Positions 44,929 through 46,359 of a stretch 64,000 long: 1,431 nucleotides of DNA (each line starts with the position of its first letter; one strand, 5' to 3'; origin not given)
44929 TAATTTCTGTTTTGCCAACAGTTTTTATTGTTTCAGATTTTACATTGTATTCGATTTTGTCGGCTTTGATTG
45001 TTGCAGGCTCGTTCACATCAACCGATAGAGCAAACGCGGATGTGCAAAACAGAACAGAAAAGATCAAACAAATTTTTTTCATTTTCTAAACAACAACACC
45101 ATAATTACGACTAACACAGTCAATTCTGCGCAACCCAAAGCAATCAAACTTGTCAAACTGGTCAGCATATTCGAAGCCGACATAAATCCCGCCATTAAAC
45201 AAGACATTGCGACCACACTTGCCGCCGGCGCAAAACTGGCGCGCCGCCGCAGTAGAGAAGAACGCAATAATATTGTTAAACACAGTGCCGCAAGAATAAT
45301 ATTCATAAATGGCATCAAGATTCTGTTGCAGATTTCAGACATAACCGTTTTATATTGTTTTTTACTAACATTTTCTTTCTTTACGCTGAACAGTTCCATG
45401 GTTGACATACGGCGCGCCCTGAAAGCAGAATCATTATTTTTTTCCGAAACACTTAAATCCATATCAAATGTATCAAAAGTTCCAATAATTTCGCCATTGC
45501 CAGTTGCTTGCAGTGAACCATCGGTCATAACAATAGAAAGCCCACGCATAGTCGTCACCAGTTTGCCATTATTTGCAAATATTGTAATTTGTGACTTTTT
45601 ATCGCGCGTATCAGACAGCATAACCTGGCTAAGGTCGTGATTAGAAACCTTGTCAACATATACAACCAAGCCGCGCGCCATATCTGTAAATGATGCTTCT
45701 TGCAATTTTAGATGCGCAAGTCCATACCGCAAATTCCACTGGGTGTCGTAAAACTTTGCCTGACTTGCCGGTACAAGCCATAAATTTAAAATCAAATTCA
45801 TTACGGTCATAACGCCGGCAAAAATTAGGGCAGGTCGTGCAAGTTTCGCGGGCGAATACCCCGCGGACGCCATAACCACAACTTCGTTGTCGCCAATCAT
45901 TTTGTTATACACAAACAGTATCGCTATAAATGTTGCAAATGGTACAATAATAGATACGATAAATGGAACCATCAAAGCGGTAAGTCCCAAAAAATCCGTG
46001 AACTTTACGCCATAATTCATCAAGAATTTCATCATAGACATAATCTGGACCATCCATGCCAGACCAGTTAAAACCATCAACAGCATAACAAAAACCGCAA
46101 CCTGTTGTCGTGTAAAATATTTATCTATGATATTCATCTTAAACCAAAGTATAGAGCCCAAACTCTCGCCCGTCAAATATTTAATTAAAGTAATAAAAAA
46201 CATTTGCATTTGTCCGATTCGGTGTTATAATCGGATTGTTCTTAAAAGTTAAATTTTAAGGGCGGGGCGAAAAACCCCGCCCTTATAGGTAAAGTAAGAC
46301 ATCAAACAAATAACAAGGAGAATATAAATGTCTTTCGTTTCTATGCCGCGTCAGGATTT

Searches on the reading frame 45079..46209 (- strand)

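Call 98: search_protein_families(library=pfam, proteins=[window:45079-46209:-], max_evalue=10)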
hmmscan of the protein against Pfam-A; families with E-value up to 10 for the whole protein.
window:45079-46209:- (376 aa): 2 families
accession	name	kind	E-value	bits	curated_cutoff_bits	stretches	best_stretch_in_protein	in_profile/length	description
PF03739.19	LptF_LptG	-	2.1e-54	185.3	27.9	1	30-373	1-351/353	Lipopolysaccharide export system permease LptF/LptG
PF19063.5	DUF5759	-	0.17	12.2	25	1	277-299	12-34/71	Family of unknown function (DUF5759)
